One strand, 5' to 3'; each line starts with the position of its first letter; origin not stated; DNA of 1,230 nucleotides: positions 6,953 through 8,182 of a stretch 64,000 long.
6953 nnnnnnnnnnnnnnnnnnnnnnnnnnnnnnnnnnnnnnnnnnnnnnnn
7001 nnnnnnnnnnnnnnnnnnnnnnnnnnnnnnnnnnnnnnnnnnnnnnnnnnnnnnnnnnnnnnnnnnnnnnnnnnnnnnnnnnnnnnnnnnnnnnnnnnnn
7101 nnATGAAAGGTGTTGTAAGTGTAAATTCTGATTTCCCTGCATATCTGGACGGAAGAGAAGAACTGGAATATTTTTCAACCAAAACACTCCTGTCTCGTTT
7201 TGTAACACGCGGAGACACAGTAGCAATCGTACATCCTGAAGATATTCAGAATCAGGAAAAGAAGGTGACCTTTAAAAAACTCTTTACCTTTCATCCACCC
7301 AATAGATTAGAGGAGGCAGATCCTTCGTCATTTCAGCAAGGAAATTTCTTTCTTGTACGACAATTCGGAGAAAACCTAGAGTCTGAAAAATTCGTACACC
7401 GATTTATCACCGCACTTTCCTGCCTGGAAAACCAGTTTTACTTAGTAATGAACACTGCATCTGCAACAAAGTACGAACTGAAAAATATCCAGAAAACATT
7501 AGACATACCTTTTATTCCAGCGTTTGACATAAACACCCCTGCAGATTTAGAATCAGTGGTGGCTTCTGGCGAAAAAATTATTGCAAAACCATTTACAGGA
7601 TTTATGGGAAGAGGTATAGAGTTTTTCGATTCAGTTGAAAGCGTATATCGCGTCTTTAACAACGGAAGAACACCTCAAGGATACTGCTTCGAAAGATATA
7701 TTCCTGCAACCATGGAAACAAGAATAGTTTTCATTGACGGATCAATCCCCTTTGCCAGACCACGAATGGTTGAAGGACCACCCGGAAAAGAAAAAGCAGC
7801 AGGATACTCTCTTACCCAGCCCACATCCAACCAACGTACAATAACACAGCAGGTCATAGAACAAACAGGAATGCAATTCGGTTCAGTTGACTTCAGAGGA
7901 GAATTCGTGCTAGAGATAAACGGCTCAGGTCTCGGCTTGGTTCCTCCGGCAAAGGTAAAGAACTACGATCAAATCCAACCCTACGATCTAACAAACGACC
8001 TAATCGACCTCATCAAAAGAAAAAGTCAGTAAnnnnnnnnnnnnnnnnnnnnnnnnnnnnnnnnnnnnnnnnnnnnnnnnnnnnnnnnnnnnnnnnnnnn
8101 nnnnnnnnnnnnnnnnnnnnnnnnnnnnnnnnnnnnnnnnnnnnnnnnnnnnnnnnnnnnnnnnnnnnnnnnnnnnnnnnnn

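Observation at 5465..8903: Foreign-composition island of two ATP-grasp ligases and an LD-carboxypeptidase inserted directly after aspartate racemase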

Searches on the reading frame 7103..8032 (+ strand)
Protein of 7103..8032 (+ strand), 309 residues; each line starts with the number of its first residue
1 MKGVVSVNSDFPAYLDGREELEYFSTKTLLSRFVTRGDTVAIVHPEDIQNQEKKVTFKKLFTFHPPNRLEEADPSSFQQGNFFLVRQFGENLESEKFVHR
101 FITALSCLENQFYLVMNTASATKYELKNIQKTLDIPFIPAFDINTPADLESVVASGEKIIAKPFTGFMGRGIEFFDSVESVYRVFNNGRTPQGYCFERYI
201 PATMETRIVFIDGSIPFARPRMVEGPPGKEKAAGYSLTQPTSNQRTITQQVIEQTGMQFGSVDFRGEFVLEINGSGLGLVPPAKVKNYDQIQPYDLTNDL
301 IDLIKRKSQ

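Call 4: search_protein_families(library=pfam, proteins=[window:7103-8032:+], max_evalue=0.01)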
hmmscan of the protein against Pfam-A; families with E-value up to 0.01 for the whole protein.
window:7103-8032:+ (309 aa): 1 family
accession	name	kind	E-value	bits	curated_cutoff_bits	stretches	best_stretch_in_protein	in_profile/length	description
PF02955.21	GSH-S_ATP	-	0.004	17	23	1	147-273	22-160/175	Prokaryotic glutathione synthetase, ATP-grasp domain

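Call 8: search_protein_families(library=ncbifam, proteins=[window:7103-8032:+], max_evalue=0.01)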
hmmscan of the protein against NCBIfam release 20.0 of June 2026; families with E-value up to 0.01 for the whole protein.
window:7103-8032:+ (309 aa): 2 families
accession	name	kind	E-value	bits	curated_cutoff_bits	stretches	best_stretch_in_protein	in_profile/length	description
NF003573.0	PRK05246.1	equivalog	1e-05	24.5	272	1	107-308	104-313/316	glutathione synthase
NF040720.1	MptN_Meth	equivalog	0.0011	18.2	350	1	75-223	51-207/291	tetrahydromethanopterin:alpha-L-glutamate ligase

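Call 10: search_solved_structures(query=window:7103-8032:+, max_evalue=1)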
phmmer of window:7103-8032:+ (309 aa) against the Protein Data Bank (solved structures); distinct sequences matched with E-value up to 1: 0.

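Call 37: find_homologous_proteins(query=window:7103-8032:+, max_evalue=0.001)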
Query window:7103-8032:+ (309 aa): 2 proteins with E <= 0.001 among 683 candidates.
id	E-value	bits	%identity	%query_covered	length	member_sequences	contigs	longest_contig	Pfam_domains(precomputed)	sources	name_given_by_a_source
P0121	3.7e-204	694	100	100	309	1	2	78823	-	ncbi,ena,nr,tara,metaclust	ncbi:hypothetical protein CMO92_01365 [Candidatus Woesearchaeota archaeon]|nr:hypothetical protein [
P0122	2.4e-32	130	33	89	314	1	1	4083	-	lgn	-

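Call 42: search_protein_representatives(protein=window:7103-8032:+)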
Query: 309 residues. Proteins with E-value up to 0.001 (for the whole library): 57; up to 1e-10: 35; up to 1e-30: 27. The best 57 are listed.
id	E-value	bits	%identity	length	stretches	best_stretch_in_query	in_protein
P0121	1.2e-204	694.4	100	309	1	1-309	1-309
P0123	7.4e-61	222.4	43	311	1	1-307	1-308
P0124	3.1e-53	197.3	39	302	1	1-280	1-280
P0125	4.8e-50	186.9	40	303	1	1-278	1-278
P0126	5.8e-50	186.6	39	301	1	1-307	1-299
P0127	1.3e-48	182.2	34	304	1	4-308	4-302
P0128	5.0e-48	180.3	38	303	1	2-307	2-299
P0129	8.8e-46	172.9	35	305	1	1-306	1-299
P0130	4.3e-45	170.6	37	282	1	2-285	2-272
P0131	2.1e-44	168.4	35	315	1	20-284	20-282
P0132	6.0e-44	166.9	37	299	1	1-305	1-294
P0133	9.7e-44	166.2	34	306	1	4-289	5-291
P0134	1.3e-43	165.8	44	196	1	108-307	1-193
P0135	6.5e-43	163.5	35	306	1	25-307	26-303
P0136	9.6e-43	162.9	39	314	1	6-307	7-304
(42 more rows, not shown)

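Call 47: search_solved_structures(query=A2, max_evalue=1)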
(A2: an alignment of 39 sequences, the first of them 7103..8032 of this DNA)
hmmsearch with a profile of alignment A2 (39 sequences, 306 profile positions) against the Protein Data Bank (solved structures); distinct sequences matched with E-value up to 1: 44.
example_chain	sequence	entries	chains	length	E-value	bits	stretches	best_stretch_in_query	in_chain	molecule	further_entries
1gsa_A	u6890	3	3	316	9.2e-12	48.2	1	24-305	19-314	GLUTATHIONE SYNTHETASE | GLUTATHIONE BIOSYNTHETIC LIGASE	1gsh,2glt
5zct_A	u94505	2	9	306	2.7e-10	43.4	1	142-303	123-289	Ribosomal protein S6--L-glutamate ligase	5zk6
4iwx_A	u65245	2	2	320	3.1e-10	43.2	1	142-303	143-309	Ribosomal protein S6 modification protein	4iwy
7qys_A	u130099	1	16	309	4.2e-10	42.7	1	146-303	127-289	Probable alpha-L-glutamate ligase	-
1glv_A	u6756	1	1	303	1.3e-09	41.1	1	24-305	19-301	GLUTATHIONE SYNTHASE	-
7qyr_A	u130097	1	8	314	2.1e-09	40.4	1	144-301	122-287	Probable alpha-L-glutamate ligase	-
7m4s_A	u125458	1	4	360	7.1e-05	25.6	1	131-277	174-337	AMdnB protein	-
7mgv_A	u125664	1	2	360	0.00025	23.7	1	124-276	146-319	CdnC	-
7lgm_A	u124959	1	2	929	0.00026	23.7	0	130-217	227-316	Cyanophycin synthase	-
7lgn_A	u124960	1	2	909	0.00035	23.3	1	131-217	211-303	Cyanophycin synthase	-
7txv_A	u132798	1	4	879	0.00098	21.8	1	128-240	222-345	Cyanophycin synthase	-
7lg5_A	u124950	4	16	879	0.00098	21.8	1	128-240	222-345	Cyanophycin synthase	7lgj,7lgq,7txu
7wac_A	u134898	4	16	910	0.0027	20.4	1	126-247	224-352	Cyanophycin synthase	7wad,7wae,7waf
7ta5_A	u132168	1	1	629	0.0029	20.3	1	125-236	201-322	Glutathione synthase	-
5d8d_A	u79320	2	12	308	0.0078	18.9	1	126-215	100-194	D-alanine--D-alanine ligase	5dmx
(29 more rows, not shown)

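Call 55: predict_structure(alignment_id=A2)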
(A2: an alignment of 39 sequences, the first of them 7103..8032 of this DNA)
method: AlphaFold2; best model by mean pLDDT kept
length: 309 residues; sequences in the alignment: 39
mean_pLDDT: 94.2   pTM: 0.91
mean pLDDT of the five models: 94.2, 94.1, 93.8, 93.4, 93.2
residues with pLDDT >= 90: 269; 70-90: 31; 50-70: 9; < 50: 0
segments of 3 or more residues with pLDDT < 50: none
pLDDT, mean of each block of 10 residues (from residue 1): 97 92 92 97 97 94 96 97 96 92 96 97 97 98 97 98 92 96 93 97 96 96 91 92 98 98 98 92 63 86 97
secondary structure, 60 per line:
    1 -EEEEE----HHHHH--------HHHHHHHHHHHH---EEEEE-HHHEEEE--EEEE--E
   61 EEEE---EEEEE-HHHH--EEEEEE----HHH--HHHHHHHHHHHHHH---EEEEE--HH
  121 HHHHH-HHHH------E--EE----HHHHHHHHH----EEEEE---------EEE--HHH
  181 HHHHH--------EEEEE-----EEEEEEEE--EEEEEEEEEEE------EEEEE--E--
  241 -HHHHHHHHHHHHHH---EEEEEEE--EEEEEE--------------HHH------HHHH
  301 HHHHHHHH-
elements in order: E2-6 H11-15 H24-35 E39-43 E48-51 E54-57 E60-64 E68-72 H74-77 E80-85 H95-108 E112-116 H119-125 H127-130 H146-154 E159-163 E173-175 H178-185 E194-198 E204-211 E214-224 E231-235 H242-255 E259-265 E268-273 H297-308

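Call 59: fold_search(model_id=the predicted structure, library=pdb)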
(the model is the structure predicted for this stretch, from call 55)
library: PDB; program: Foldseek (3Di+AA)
matches with E <= 10: 735; with E <= 0.001: 449
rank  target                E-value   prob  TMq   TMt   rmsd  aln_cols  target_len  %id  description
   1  1gsa                  2.7e-14  1.00  0.71  0.70   4.4       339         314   16  STRUCTURE OF GLUTATHIONE SYNTHETASE COMPLEXED WITH ADP AND GLUTATHIONE (released 1996-06-20)
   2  1glv                  1.4e-13  1.00  0.70  0.72   4.2       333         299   15  THREE-DIMENSIONAL STRUCTURE OF THE GLUTATHIONE SYNTHETASE FROM ESCHERICHIA COLI B AT 2.0 ANGSTROMS RESOLUTION (released 1994-01-31)
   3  7dro_B                2.1e-13  1.00  0.60  0.62   6.3       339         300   14  Structure of ATP-grasp ligase PsnB complexed with minimal precursor (released 2021-09-08)
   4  7dro_C                3.1e-13  1.00  0.61  0.62   6.0       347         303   12  Structure of ATP-grasp ligase PsnB complexed with minimal precursor (released 2021-09-08)
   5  7drm_C                3.5e-13  1.00  0.59  0.59   6.5       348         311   14  Structure of ATP-grasp ligase PsnB complexed with minimal precursor, Mg, and ADP (released 2021-09-08)
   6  7drm_A                6.6e-13  1.00  0.62  0.62   6.1       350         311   11  Structure of ATP-grasp ligase PsnB complexed with minimal precursor, Mg, and ADP (released 2021-09-08)
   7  7drp_A                9.9e-13  1.00  0.60  0.60   6.6       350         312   12  Structure of ATP-grasp ligase PsnB complexed with phosphomimetic variant of minimal precursor, Mg, and ADP (released 2021-09-08)
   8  5zk6                  1.4e-12  1.00  0.63  0.67   5.7       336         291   16  Crystal structure of RimK complexed with RpsF (released 2019-03-27)
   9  7drp_B                1.5e-12  1.00  0.59  0.61   7.6       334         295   13  Structure of ATP-grasp ligase PsnB complexed with phosphomimetic variant of minimal precursor, Mg, and ADP (released 2021-09-08)
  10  7dro_D                1.5e-12  1.00  0.59  0.62   7.8       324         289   13  Structure of ATP-grasp ligase PsnB complexed with minimal precursor (released 2021-09-08)
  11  5zct_A                1.7e-12  1.00  0.66  0.69   5.1       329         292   14  The crystal structure of the poly-alpha-L-glutamate peptides synthetase RimK at 2.05 angstrom resolution. (released 2018-07-25)
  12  2glt                  1.9e-12  1.00  0.64  0.66   5.4       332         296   14  STRUCTURE OF ESCHERICHIA COLI GLUTATHIONE SYNTHETASE AT PH 6.0. (released 1995-07-31)
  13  7qys_E                2.4e-12  1.00  0.67  0.71   5.4       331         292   14  Crystal structure of RimK from Pseudomonas syringae DC3000 (released 2022-10-05)
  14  7qys_D                2.8e-12  1.00  0.67  0.70   5.4       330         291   14  Crystal structure of RimK from Pseudomonas syringae DC3000 (released 2022-10-05)
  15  7dro_A                3.6e-12  1.00  0.60  0.62   7.9       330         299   13  Structure of ATP-grasp ligase PsnB complexed with minimal precursor (released 2021-09-08)
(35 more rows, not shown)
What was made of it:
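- On Glutathione synthase GshB: 1gsa TM 0.71 (call 59).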

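Call 75: search_solved_structures(query=A2, max_evalue=1e-10, show_alignments=1)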
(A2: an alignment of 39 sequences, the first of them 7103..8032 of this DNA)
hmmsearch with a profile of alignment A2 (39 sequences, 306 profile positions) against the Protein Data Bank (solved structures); distinct sequences matched with E-value up to 1e-10: 1.
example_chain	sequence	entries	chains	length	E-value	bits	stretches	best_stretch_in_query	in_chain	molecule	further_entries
1gsa_A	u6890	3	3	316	9.2e-12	48.2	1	24-305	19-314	GLUTATHIONE SYNTHETASE | GLUTATHIONE BIOSYNTHETIC LIGASE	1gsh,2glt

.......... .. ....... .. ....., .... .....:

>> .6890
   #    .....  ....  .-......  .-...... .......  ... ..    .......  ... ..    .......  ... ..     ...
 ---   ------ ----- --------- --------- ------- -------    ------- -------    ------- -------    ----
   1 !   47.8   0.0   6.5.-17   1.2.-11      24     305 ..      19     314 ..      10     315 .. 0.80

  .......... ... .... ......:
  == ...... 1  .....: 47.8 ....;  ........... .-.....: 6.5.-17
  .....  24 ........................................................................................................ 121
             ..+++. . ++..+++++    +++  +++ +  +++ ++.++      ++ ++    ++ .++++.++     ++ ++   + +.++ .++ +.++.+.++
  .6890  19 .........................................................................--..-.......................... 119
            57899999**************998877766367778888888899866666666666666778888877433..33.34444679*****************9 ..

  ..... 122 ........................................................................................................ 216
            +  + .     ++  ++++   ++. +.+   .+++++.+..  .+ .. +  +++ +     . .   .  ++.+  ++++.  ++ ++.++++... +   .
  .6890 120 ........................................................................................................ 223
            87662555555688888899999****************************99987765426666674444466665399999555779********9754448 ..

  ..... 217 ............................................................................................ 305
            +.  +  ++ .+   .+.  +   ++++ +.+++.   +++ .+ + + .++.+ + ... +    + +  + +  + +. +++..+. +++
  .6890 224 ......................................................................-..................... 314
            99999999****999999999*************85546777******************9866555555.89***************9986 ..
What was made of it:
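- On Glutathione synthase GshB: Profile E-value 9e-12, with K, K, D/E, R, D, E and N aligned (calls 47, 75).
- Closest known: Glutathione biosynthesis GshA/GshB. Same: g2 has the GshB fold (TM 0.71) and the aligned ATP/Mg residues (calls 59, 75).
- g2 has the GshB fold and residues (calls 47, 59, 75).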

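Call 80: find_encoding_contigs(protein=P0123, flank=6000, max_places=2)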
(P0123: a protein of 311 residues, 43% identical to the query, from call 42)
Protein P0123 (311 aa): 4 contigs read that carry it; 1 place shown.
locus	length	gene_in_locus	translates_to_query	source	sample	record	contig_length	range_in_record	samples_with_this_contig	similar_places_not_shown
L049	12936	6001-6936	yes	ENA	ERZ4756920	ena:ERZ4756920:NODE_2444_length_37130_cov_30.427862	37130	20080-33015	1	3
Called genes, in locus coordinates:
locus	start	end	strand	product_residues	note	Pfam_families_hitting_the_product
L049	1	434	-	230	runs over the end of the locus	PF01923:Cob_adeno_trans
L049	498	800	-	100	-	PF01282:Ribosomal_S24e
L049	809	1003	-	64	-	PF06093:Spt4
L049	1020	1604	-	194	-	PF03876:SHS2_Rpb7-N, PF00575:S1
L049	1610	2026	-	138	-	PF18477:PIN_9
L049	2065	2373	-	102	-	-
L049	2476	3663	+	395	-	PF04055:Radical_SAM, PF08608:Wyosine_form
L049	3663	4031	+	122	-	-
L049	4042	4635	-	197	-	PF00149:Metallophos, PF12850:Metallophos_2, PF14582:Metallophos_3 (faint)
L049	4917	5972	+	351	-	PF04107:GCS2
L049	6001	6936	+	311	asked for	-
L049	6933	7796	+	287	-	PF02016:Peptidase_S66, PF17676:Peptidase_S66C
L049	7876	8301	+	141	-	-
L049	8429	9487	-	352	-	PF00482:T2SSF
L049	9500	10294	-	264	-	PF00482:T2SSF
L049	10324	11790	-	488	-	PF00437:T2SSE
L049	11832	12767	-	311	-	-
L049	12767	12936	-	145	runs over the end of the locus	-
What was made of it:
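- Closest known: Glutathione biosynthesis GshA/GshB. Same: The closest g2-S66 pair elsewhere follows a GCS2 (GshA-type) ligase (call 80).
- In L049 the closest g2 and S66 follow a GCS2 gamma-glutamyl-cysteine-ligase-family gene, a GshA/GshB-like pair (call 80).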

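Call 82: find_encoding_contigs(protein=P0124, flank=6000, max_places=1)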
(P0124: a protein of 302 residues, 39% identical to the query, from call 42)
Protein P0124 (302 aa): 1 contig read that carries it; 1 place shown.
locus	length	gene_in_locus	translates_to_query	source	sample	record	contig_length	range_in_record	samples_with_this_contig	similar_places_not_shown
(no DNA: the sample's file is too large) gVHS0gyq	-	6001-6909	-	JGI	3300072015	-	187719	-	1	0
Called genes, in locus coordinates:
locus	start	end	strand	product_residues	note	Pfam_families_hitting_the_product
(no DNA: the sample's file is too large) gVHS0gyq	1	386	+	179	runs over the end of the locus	PF01997:Translin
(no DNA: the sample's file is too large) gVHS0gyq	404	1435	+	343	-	-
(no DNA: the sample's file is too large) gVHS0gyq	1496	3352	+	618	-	-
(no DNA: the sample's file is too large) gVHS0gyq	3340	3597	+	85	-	PF01247:Ribosomal_L35Ae, PF01782:RimM (faint)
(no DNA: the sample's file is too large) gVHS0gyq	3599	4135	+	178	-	PF00252:Ribosomal_L16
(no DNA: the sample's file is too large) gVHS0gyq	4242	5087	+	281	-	PF01177:Asp_Glu_race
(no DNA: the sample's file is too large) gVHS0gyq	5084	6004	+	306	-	PF08443:RimK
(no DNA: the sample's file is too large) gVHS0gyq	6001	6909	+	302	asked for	-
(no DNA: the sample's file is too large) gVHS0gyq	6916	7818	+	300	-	PF02016:Peptidase_S66, PF17676:Peptidase_S66C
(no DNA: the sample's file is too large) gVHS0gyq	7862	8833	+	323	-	-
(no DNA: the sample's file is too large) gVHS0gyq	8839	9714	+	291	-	PF02016:Peptidase_S66, PF17676:Peptidase_S66C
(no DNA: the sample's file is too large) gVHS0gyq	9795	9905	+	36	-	-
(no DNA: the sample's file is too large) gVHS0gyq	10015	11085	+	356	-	PF00091:Tubulin, PF12327:FtsZ_C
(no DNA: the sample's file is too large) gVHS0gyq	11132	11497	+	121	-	-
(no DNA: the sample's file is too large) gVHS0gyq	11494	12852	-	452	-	PF01336:tRNA_anti-codon, PF00152:tRNA-synt_2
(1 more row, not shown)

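Call 83: find_encoding_contigs(protein=P0126, flank=6000, max_places=1)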
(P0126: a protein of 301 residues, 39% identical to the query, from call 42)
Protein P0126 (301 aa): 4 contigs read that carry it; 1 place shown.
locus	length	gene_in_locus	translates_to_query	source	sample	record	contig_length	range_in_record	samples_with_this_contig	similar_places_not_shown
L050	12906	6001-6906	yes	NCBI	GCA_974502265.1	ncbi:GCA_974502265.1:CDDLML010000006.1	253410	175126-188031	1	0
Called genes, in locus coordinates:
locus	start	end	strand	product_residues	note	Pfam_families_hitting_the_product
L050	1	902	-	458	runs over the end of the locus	PF00890:FAD_binding_2 (faint), PF01134:GIDA (faint), PF01266:DAO (weak), PF01946:Thi4 (weak), PF03486:HI0933_like, PF05834:Lycopene_cycl (weak), PF07992:Pyr_redox_2 (faint), PF21688:FAD-depend_C, +1 more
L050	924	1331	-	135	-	-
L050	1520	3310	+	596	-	-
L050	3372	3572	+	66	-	PF01247:Ribosomal_L35Ae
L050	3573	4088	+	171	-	PF00252:Ribosomal_L16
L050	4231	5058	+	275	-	PF01177:Asp_Glu_race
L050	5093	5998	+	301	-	PF08443:RimK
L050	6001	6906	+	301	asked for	-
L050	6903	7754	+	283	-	PF02016:Peptidase_S66, PF17676:Peptidase_S66C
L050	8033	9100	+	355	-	PF00091:Tubulin, PF12327:FtsZ_C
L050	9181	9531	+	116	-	-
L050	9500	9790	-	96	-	-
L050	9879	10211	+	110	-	-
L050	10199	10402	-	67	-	PF01402:RHH_1 (weak)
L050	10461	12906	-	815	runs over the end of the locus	PF01411:tRNA-synt_2c, PF07973:tRNA_SAD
